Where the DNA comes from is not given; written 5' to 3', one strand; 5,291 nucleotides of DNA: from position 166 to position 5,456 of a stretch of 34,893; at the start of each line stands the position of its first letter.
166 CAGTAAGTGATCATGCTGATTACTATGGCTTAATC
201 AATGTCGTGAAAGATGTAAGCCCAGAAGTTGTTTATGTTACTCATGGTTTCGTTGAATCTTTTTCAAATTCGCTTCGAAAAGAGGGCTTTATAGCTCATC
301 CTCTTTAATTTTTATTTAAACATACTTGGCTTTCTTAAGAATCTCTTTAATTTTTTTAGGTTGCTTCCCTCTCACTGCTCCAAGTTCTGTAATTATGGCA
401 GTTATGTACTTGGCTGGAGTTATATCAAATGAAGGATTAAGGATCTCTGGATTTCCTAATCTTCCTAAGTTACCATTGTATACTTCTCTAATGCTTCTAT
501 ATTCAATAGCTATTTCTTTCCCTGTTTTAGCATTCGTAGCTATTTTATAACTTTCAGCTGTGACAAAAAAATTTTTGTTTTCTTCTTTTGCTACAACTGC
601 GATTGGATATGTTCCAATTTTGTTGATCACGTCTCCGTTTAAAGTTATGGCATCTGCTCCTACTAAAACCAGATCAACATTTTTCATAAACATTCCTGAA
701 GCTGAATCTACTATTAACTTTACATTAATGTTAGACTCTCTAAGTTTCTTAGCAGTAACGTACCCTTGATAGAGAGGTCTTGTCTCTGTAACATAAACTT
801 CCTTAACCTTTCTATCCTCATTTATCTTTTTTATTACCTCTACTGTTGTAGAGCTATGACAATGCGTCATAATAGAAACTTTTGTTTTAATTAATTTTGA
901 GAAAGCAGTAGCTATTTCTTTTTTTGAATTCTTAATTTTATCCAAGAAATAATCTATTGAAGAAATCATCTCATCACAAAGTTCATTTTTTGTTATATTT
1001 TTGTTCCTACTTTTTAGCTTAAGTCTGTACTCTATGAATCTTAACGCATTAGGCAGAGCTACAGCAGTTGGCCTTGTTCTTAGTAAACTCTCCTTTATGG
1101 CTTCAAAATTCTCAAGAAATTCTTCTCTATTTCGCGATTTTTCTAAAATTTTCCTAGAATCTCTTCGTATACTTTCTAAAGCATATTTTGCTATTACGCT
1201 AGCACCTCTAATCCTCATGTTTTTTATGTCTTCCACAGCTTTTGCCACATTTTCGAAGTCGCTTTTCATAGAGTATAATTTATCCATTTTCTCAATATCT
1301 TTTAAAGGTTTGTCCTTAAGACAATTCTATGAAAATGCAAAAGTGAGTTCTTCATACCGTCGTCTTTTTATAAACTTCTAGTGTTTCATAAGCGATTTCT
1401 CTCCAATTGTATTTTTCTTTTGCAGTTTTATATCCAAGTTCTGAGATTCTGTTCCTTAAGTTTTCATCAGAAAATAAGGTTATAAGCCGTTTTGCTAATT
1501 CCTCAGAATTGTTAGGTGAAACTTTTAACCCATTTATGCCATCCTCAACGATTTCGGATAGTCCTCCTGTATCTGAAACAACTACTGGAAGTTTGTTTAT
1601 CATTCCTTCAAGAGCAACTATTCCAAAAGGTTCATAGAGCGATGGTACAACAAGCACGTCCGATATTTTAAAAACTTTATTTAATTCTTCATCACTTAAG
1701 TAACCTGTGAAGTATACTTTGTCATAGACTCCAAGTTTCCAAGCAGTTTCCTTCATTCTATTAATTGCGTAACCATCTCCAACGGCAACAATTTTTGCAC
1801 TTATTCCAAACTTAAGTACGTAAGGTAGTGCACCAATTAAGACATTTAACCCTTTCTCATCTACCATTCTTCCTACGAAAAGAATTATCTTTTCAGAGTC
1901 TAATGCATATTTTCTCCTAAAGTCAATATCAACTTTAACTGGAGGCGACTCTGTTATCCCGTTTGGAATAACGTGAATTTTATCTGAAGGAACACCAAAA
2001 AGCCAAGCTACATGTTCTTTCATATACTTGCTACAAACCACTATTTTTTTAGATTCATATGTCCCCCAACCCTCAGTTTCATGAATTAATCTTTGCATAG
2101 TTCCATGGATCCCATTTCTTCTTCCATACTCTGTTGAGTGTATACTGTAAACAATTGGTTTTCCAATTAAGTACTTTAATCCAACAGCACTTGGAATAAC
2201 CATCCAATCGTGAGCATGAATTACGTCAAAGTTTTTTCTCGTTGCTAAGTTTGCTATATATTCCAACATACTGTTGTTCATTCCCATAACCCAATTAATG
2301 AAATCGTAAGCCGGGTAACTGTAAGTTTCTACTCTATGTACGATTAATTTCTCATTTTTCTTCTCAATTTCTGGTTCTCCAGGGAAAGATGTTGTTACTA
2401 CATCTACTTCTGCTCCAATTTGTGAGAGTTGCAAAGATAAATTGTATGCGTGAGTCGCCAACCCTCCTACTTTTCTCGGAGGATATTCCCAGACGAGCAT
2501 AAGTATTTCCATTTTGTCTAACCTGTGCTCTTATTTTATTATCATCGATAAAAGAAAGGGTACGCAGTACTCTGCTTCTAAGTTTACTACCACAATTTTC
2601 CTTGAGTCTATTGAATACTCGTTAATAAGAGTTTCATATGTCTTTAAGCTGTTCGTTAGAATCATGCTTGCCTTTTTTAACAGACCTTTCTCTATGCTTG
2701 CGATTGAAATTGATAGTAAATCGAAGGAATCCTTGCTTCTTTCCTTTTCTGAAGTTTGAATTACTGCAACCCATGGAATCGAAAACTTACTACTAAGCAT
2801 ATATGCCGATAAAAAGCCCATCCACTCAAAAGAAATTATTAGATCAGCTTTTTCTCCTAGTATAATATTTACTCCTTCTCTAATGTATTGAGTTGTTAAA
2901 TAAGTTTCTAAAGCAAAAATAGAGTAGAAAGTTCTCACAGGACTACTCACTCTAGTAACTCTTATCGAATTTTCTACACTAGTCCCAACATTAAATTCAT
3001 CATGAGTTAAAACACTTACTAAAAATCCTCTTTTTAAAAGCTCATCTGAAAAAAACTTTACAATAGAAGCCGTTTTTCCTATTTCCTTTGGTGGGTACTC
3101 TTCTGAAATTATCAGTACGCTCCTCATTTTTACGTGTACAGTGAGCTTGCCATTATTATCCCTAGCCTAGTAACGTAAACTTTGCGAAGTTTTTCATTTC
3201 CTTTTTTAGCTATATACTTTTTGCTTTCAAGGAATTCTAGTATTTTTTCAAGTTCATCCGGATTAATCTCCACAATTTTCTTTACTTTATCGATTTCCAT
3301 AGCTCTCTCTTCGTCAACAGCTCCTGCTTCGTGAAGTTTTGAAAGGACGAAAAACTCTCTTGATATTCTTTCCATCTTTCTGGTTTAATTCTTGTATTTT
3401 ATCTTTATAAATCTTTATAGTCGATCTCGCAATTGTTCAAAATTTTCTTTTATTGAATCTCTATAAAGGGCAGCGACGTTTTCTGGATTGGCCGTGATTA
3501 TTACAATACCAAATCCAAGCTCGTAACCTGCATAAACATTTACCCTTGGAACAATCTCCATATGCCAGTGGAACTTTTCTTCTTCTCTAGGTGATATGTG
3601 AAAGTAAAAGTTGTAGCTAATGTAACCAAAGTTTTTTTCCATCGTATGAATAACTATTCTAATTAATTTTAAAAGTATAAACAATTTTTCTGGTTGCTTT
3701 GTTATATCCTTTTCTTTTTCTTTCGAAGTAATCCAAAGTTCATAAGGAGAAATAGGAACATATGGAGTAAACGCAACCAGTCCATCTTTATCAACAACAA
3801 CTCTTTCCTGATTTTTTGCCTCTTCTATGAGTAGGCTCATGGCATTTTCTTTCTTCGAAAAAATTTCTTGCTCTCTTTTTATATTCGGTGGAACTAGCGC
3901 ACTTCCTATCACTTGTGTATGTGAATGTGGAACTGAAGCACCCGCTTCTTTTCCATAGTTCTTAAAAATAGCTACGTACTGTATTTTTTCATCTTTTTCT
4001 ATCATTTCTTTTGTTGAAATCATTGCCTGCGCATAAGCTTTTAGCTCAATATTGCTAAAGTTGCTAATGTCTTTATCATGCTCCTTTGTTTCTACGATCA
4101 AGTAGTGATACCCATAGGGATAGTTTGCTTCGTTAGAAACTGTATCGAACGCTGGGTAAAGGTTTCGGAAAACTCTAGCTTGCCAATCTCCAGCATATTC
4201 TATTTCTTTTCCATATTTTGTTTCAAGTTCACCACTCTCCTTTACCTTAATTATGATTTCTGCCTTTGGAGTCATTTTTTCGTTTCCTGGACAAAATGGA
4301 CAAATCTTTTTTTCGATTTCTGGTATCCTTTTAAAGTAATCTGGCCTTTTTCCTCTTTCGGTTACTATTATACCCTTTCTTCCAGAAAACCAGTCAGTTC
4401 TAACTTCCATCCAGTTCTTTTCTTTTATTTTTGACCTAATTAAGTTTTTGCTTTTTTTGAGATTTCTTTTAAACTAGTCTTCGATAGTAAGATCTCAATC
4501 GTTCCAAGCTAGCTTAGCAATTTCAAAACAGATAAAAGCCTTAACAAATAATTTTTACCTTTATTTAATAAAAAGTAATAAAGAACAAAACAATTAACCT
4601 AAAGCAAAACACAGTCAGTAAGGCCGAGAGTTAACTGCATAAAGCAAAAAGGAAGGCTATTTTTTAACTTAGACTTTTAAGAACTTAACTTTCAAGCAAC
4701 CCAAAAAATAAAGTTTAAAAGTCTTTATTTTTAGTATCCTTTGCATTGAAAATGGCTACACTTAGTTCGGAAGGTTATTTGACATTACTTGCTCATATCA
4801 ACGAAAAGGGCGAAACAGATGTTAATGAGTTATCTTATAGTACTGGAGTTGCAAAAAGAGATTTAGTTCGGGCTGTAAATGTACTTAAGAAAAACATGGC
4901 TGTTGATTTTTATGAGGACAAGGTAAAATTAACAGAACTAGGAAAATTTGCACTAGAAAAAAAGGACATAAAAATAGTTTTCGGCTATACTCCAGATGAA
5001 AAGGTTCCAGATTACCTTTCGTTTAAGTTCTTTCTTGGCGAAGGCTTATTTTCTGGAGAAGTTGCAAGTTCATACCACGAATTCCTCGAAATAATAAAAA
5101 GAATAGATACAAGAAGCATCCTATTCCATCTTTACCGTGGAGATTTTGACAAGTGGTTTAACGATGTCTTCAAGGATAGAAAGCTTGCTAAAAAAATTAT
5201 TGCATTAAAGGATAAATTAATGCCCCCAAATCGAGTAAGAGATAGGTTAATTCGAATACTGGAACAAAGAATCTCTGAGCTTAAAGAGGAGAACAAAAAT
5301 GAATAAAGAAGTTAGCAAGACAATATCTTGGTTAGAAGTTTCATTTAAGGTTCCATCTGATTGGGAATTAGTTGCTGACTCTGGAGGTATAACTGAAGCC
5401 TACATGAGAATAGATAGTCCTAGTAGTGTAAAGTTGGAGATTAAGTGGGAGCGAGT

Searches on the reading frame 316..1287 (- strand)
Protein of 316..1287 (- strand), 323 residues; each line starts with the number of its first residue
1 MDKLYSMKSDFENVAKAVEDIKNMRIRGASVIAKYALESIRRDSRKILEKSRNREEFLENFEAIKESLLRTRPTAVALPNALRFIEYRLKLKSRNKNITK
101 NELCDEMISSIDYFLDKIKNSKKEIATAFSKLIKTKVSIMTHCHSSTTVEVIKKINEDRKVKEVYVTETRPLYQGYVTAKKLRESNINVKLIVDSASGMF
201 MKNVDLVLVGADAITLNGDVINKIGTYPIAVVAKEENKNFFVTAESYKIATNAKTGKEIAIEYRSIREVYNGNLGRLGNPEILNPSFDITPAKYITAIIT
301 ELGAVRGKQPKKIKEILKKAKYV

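Call 86: search_protein_families(library=pfam, proteins=[window:316-1287:-], max_evalue=0.00001)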
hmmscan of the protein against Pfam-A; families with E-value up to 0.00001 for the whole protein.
window:316-1287:- (323 aa): 1 family
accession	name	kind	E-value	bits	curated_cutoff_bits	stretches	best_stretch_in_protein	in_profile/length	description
PF01008.23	IF-2B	-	2.2e-75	253.9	22.4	1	26-305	2-278/280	Initiation factor 2 subunit family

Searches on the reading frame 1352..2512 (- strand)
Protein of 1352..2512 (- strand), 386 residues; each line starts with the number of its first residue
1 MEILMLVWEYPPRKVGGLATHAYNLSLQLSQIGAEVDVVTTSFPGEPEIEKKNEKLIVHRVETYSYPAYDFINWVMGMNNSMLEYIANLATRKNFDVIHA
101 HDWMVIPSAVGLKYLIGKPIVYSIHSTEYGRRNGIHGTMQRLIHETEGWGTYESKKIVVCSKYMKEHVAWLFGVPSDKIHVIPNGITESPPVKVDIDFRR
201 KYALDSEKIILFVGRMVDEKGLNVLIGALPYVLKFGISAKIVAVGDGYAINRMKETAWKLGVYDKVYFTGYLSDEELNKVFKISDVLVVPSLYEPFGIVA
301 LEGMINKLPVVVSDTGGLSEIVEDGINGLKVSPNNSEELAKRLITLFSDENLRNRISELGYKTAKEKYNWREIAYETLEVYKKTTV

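Call 86: search_protein_families(library=pfam, proteins=[window:1352-2512:-], max_evalue=0.00001)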
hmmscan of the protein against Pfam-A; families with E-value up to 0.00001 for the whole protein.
window:1352-2512:- (386 aa): 6 families
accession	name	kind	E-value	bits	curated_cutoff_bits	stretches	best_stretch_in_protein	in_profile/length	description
PF00534.26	Glycos_transf_1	-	1.6e-44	151.9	26.4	1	198-362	5-171/172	Glycosyl transferases group 1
PF13692.12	Glyco_trans_1_4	-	3e-35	122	27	1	208-349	2-142/142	Glycosyl transferases group 1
PF13439.12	Glyco_transf_4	-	4.7e-32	111.8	28.5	1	15-186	1-166/170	Glycosyltransferase Family 4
PF08323.17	Glyco_transf_5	-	2.7e-19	70.3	22.7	1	3-167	2-223/239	Starch synthase catalytic domain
PF13579.12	Glyco_trans_4_4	-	4.9e-17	63.1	29.7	1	16-185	1-158/158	Glycosyl transferase 4-like domain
PF20706.3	GT4-conflict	-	7.9e-10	38.7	26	1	200-329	190-327/385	Family 4 Glycosyltransferase in conflict systems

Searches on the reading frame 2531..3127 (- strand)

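Call 86: search_protein_families(library=pfam, proteins=[window:2531-3127:-], max_evalue=0.00001)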
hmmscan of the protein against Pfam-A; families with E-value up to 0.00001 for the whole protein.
window:2531-3127:- (198 aa): 2 families
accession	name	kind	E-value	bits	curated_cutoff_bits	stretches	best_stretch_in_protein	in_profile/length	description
PF13439.12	Glyco_transf_4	-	1.4e-09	38.7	28.5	1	26-181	11-162/170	Glycosyltransferase Family 4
PF13579.12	Glyco_trans_4_4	-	1.7e-06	28.9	29.7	1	29-181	13-155/158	Glycosyl transferase 4-like domain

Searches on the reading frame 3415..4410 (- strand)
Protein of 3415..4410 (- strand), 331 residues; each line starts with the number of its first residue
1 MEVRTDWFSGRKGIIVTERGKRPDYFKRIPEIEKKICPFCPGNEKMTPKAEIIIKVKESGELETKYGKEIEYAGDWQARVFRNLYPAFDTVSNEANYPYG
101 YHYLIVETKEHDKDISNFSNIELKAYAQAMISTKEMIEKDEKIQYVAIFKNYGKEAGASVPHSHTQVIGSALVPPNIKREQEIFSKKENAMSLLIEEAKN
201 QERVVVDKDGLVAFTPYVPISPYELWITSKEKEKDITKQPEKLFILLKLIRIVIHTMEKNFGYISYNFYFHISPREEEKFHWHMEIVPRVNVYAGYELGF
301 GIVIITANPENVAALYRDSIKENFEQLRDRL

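Call 86: search_protein_families(library=pfam, proteins=[window:3415-4410:-], max_evalue=0.00001)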
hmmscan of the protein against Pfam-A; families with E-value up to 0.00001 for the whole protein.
window:3415-4410:- (331 aa): 4 families
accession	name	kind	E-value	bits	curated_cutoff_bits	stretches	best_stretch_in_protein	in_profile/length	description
PF16268.10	DUF4921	-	2.2e-13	50.4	28.5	1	132-329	210-402/425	Domain of unknown function (DUF4921)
PF16285.10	DUF4931_N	-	1.2e-08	35.5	24.1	1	102-169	53-120/124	Domain of unknown function (DUF4931) N-terminal domain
PF01230.28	HIT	-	2.9e-07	31.5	21.5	0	101-169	27-94/98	HIT domain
PF01087.27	GalP_UDP_transf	-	4.2e-07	31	22.1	1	30-174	48-184/184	Galactose-1-phosphate uridyl transferase, N-terminal domain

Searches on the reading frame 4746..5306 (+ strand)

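Call 86: search_protein_families(library=pfam, proteins=[window:4746-5306:+], max_evalue=0.00001)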
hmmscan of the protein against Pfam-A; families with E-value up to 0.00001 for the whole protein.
window:4746-5306:+ (186 aa): 1 family
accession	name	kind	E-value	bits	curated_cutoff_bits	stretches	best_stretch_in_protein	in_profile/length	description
PF19027.5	DUF5752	-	5.3e-08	32.9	23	1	103-181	16-108/208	Family of unknown function (DUF5752)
